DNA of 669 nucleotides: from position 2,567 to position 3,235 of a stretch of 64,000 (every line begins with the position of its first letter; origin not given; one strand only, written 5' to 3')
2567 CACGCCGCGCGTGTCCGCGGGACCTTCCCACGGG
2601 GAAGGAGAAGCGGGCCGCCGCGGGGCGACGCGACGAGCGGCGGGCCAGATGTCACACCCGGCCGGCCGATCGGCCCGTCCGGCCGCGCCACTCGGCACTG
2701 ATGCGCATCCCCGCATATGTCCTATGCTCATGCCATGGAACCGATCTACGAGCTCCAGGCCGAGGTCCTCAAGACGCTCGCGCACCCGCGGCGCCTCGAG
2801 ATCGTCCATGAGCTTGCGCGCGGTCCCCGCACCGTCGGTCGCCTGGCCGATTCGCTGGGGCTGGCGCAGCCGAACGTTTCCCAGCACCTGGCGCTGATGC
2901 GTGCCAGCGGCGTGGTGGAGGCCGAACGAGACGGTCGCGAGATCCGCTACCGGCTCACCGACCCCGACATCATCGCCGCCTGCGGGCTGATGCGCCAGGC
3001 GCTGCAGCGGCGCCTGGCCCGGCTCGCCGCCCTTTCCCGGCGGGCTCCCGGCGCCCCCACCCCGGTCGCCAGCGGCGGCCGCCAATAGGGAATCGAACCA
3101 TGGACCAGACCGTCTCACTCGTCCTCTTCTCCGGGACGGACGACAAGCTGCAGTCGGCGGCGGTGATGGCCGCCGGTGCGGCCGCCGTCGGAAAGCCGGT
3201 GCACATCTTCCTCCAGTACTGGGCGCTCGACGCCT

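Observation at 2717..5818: ArsR-regulated DsrE - TusA - DsrE2 - TusA - SQR sulfur-trafficking cluster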

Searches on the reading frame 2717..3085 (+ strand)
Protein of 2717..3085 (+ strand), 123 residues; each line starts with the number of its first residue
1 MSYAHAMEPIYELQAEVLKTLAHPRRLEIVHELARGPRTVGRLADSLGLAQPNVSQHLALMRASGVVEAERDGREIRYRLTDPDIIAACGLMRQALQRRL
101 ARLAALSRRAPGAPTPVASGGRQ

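Call 5: search_protein_families(library=pfam, max_evalue=0.01, proteins=[window:2717-3085:+])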
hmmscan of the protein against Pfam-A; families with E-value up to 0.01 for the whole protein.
seq(123 aa): 13 families
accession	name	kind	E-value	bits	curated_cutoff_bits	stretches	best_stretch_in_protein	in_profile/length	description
PF01022.26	HTH_5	-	6.5e-14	52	22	1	23-68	1-46/47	Bacterial regulatory protein, arsR family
PF12840.13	HTH_20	-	1.9e-11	44.2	27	1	21-68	1-49/51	Helix-turn-helix domain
PF12802.13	MarR_2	-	4.7e-10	39.9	27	1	27-74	8-60/61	MarR family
PF25212.1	HVO_A0114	-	1.1e-06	28.8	27.6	1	15-76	13-75/84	HVO_A0114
PF13412.12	HTH_24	-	7.7e-05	22.6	21.9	0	37-68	17-48/48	Winged helix-turn-helix DNA-binding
PF13545.12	HTH_Crp_2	-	8.3e-05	22.9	27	1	38-84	23-65/70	Crp-like helix-turn-helix domain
PF25213.1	HVO_A0261_N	-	0.00072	19.8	35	1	22-81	9-64/86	HVO_A0261 N-terminal domain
PF01978.25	TrmB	-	0.0016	18.7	25.6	1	33-83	18-67/68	Sugar-specific transcriptional regulator TrmB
PF24034.1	DUF7343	-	0.0017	18.6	27.6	1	42-75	23-56/62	Domain of unknown function (DUF7343)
PF09339.16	HTH_IclR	-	0.0025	18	22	1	28-69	7-50/52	IclR helix-turn-helix domain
PF13463.12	HTH_27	-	0.003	18.2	22.2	0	27-82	6-66/68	Winged helix DNA-binding domain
PF24270.1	HTH_Cmi2_C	-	0.0048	17.6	27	1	27-72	78-123/125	Cmi2, C-terminal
PF13404.12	HTH_AsnC-type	-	0.0097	16.1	27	0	28-56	7-36/42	AsnC-type helix-turn-helix domain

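Call 6: search_protein_families(library=ncbifam, max_evalue=0.01, proteins=[window:2717-3085:+])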
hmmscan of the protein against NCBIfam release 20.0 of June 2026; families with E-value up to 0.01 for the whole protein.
seq(123 aa): 12 families
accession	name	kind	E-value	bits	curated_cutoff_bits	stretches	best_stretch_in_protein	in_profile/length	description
NF033788.1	HTH_metalloreg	subfamily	1.3e-24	85.8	55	1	15-86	2-74/77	metalloregulator ArsR/SmtB family transcription factor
NF040642.1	sulf_sens_BigR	equivalog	6.4e-19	67.8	155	1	15-83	11-79/95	sulfite-sensing transcriptional repressor BigR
NF047906.1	CdPbTransRegCmtR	equivalog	8.4e-16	57.8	150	1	17-90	14-87/104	Cd(II)/Pb(II)-sensing metalloregulatory transcriptional regulator CmtR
NF033789.1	repress_SdpR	subfamily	5.4e-13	48.7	100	1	17-81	1-65/79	autorepressor SdpR family transcription factor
NF045707.1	Dbac_1936_reg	equivalog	1.7e-12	47.2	115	1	12-90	5-83/99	ArsR/SmtB-type metalloregulator TsoR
NF052532.1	TransRegPagRBaca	equivalog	7e-12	45.3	170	1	10-90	13-93/99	transcriptional repressor PagR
NF007528.0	PRK10141.1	subfamily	2.7e-09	36.9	97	1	16-96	8-89/117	metalloregulator ArsR/SmtB family transcription factor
NF041413.1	ArsR_Rv2640c_fam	equivalog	7.9e-09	35.9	155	1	17-91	35-112/118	Rv2640c family ArsR-like transcriptional regulator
NF053755.1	MsvR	equivalog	0.00025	20.8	220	1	17-77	6-66/236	transcriptional factor MsvR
TIGR01884.1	cas_HTH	subfamily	0.00026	20.4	60.2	1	15-82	133-200/202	CRISPR-associated CARF protein Csa3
NF047331.1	phage_HTJ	equivalog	0.00044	19.9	33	1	57-102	7-51/59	phage head-tail joining protein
NF007297.0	PRK09775.1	equivalog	0.0061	15.3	401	1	28-106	6-83/446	type II toxin-antitoxin system HipA family toxin YjjJ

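Call 8: search_solved_structures(query=window:2717-3085:+, max_evalue=0.001, show_alignments=4)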
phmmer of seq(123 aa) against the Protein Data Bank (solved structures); distinct sequences matched with E-value up to 0.001: 33.
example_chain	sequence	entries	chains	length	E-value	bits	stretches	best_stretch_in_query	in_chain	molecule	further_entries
6jmi_A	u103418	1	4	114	2.7e-19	72.9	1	8-112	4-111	Uncharacterized HTH-type transcriptional regulator Rv0081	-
8qkf_A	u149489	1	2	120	8.2e-15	58.4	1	9-85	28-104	ArsR family transcriptional regulator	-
3pqj_A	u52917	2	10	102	1.9e-14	57.2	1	14-84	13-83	Biofilm growth-associated repressor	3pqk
2jsc_A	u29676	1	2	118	5.2e-11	46.2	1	16-96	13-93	Transcriptional regulator Rv1994c/MT2050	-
2zkz_A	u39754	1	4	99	7.6e-11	45.6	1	12-89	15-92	Transcriptional repressor pagR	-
4omy_A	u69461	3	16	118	8.4e-11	45.5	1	11-93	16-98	NolR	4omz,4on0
13ct_A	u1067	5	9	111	2.5e-10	43.9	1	14-85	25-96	Transcriptional regulator, ArsR family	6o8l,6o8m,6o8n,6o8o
4y6w_A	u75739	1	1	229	2.6e-10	43.9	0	6-51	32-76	NaB(AB)3ACb - light chain TPR-like repeats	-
6o8k_A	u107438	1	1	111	2.6e-10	43.9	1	14-85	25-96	Transcriptional regulator, ArsR family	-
3cuo_A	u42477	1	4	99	5.7e-10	42.8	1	11-89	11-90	Uncharacterized HTH-type transcriptional regulator ygaV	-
4y6c_A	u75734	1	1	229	1.4e-09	41.6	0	6-51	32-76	ANSERINA PUTATIVE KINESIN LIGHT chain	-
2lkp_A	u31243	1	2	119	2.3e-09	40.9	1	15-96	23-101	HTH-type transcriptional regulator NmtR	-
2kko_A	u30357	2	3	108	3.3e-09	40.3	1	13-94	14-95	POSSIBLE TRANSCRIPTIONAL REGULATORY PROTEIN (POSSIBLY ARSR-FAMILY) | Possible transcriptional regulatory arsR-family protein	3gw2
6j0e_A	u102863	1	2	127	9.5e-09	38.9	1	12-89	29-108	Arsenic responsive repressor ArsR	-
2oqg_A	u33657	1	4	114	1.1e-08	38.6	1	13-107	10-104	Possible transcriptional regulator, ArsR family protein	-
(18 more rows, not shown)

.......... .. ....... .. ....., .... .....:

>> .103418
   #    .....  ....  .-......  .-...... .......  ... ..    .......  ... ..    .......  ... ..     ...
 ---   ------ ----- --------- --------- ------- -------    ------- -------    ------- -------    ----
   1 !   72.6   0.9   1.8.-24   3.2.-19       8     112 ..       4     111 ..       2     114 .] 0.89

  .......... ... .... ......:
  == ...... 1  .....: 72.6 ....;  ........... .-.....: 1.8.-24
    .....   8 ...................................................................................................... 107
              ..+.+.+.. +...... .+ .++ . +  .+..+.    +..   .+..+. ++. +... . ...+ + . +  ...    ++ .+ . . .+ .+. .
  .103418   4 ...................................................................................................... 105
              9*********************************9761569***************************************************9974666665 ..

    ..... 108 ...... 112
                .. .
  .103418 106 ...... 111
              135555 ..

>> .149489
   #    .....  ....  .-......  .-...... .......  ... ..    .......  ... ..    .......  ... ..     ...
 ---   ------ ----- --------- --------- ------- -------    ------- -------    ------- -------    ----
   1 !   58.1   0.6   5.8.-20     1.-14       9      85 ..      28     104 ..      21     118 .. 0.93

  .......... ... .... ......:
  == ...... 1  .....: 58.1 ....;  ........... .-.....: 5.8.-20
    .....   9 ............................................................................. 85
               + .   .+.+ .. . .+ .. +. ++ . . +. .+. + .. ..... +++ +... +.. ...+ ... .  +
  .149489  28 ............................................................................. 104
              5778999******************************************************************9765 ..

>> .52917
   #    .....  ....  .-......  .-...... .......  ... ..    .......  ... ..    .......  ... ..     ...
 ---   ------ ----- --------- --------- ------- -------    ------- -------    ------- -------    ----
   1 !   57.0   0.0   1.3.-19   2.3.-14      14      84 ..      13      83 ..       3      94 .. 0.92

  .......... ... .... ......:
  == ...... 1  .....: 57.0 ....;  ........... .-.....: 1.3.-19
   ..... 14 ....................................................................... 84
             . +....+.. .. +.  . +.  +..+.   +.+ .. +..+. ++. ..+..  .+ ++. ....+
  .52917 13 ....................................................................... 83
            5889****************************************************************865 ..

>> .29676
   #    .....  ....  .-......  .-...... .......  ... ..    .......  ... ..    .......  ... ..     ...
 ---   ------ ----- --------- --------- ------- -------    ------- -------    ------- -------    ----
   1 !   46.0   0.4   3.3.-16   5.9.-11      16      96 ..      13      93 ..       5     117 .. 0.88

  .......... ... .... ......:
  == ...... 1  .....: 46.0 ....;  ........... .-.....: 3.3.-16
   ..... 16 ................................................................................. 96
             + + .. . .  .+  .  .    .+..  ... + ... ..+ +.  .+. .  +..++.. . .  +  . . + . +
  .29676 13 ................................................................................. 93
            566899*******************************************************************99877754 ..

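Call 31: search_solved_structures(query=A1, max_evalue=0.0001, show_alignments=5)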
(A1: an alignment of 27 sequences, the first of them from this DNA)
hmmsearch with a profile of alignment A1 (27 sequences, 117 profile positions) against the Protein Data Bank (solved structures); distinct sequences matched with E-value up to 0.0001: 36.
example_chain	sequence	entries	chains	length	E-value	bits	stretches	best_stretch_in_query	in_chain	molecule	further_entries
6jmi_A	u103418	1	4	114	2.6e-21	79.1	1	2-99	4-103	Uncharacterized HTH-type transcriptional regulator Rv0081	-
8qkf_A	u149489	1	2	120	9.3e-19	70.9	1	6-79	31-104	ArsR family transcriptional regulator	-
3pqj_A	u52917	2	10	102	2.6e-17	66.2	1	8-78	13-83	Biofilm growth-associated repressor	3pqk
2jsc_A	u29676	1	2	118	1.4e-15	60.6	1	9-89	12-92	Transcriptional regulator Rv1994c/MT2050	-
4k2e_A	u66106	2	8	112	2.1e-15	60.1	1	11-88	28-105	Transcriptional activator HlyU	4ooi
2lkp_A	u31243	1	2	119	6.1e-15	58.6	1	9-80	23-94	HTH-type transcriptional regulator NmtR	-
3jth_A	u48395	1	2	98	9.7e-15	57.9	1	11-87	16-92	Transcription activator HlyU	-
5znx_A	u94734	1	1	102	1.1e-14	57.7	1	11-87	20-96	Transcriptional activator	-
6o8k_A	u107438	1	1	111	2.4e-14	56.7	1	9-79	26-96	Transcriptional regulator, ArsR family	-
13ct_A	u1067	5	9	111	2.4e-14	56.7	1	9-79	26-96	Transcriptional regulator, ArsR family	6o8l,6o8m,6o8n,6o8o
4omy_A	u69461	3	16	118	5.8e-14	55.4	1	6-82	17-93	NolR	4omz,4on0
4ggg_A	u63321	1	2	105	1.1e-13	54.6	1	9-80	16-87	Repressor protein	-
2kko_A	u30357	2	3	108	4.6e-13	52.5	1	9-95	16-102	POSSIBLE TRANSCRIPTIONAL REGULATORY PROTEIN (POSSIBLY ARSR-FAMILY) | Possible transcriptional regulatory arsR-family protein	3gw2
1r22_A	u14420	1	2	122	8.7e-13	51.6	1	7-81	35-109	Transcriptional repressor smtB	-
2kjb_A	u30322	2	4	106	1.1e-12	51.3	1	9-80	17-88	CzrA protein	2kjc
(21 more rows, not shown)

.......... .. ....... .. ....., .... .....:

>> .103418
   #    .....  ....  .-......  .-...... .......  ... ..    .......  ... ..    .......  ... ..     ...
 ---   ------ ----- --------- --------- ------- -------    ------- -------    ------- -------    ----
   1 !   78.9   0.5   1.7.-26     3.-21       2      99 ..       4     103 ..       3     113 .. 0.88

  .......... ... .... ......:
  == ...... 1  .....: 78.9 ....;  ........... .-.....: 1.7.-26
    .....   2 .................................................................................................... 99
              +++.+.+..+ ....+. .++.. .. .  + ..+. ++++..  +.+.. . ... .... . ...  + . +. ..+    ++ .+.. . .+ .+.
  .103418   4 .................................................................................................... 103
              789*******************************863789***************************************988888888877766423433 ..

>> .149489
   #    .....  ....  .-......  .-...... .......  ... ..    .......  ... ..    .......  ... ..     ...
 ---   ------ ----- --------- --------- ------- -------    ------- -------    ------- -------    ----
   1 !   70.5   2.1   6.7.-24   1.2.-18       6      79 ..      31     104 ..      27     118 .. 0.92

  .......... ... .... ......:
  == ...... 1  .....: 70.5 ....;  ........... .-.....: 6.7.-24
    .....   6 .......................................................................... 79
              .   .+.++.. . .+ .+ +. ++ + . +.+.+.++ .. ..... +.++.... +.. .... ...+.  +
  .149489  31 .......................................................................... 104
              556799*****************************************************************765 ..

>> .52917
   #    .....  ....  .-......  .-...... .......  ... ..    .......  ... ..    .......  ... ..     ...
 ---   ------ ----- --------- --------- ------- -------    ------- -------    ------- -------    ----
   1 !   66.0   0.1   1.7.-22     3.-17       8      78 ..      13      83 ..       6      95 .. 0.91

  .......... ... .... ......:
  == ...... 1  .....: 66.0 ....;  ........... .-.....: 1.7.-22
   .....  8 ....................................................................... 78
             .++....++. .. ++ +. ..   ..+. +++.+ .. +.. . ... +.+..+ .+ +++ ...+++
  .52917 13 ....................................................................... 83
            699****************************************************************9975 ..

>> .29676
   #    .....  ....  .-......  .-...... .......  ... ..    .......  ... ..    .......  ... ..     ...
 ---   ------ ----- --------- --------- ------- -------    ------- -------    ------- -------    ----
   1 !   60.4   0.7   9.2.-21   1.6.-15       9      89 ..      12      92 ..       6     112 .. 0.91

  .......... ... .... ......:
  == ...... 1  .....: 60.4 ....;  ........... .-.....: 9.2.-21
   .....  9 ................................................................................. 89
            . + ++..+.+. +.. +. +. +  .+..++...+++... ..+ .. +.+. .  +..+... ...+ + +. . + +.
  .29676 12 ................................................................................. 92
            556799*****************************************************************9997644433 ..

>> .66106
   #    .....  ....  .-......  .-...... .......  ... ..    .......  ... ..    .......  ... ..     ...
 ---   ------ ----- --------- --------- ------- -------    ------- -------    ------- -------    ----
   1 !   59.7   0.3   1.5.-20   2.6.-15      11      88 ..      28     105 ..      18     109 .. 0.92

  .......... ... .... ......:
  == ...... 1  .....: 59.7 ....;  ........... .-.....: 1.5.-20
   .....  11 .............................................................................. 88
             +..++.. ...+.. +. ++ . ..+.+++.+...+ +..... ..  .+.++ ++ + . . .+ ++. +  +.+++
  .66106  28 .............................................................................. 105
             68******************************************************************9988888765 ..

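Call 32: find_homologous_proteins(query=window:2735-3085:+, max_evalue=1e-10)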
Query seq(117 aa) (117 aa): 1642 proteins with E <= 1e-10 among 1943 candidates; the best 120 are listed.
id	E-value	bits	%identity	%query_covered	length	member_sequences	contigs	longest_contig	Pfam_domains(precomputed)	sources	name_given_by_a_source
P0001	3.6e-63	228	95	100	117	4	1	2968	PF12840.14,PF25212.3,PF01022.27,PF12802.14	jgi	-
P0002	8.4e-63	227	94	100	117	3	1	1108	PF12840.14,PF01978.26,PF01022.27,PF12802.14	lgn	-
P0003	8.3e-62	224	94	99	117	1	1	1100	PF12840.14,PF01978.26,PF01022.27,PF12802.14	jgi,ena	-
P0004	1.3e-61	223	94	100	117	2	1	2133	PF12840.14,PF25212.3,PF01022.27,PF12802.14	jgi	jgi:DNA-binding transcriptional ArsR family regulator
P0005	7.1e-61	221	91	99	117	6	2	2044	PF12840.14,PF25212.3,PF01022.27,PF12802.14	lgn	-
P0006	1.3e-60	220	92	100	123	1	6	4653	PF12840.14,PF01022.27,PF12802.14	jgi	jgi:DNA-binding transcriptional ArsR family regulator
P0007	1.3e-60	220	92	100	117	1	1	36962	PF12840.14,PF01022.27,PF12802.14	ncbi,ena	-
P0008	6.4e-59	215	91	100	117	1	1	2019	PF12840.14,PF25212.3,PF01022.27,PF12802.14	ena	-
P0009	7.7e-59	215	91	99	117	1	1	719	PF12840.14,PF01022.27,PF12802.14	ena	-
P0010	3.0e-58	213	90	100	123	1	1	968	PF12840.14,PF25212.3,PF01022.27,PF12802.14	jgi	-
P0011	4.9e-58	212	90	99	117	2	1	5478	PF12840.14,PF01022.27,PF12802.14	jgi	jgi:DNA-binding transcriptional ArsR family regulator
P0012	1.3e-57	211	88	100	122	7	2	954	PF12840.14,PF25212.3,PF01978.26,PF01022.27,PF12802.14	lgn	-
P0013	9.5e-56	205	87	99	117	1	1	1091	PF12840.14,PF01022.27,PF12802.14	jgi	jgi:DNA-binding transcriptional ArsR family regulator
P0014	1.5e-55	204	84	100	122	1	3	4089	PF12840.14,PF25212.3,PF01022.27,PF12802.14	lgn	-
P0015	1.8e-55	204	84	99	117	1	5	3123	PF12840.14,PF01022.27,PF12802.14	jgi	jgi:ArsR family transcriptional regulator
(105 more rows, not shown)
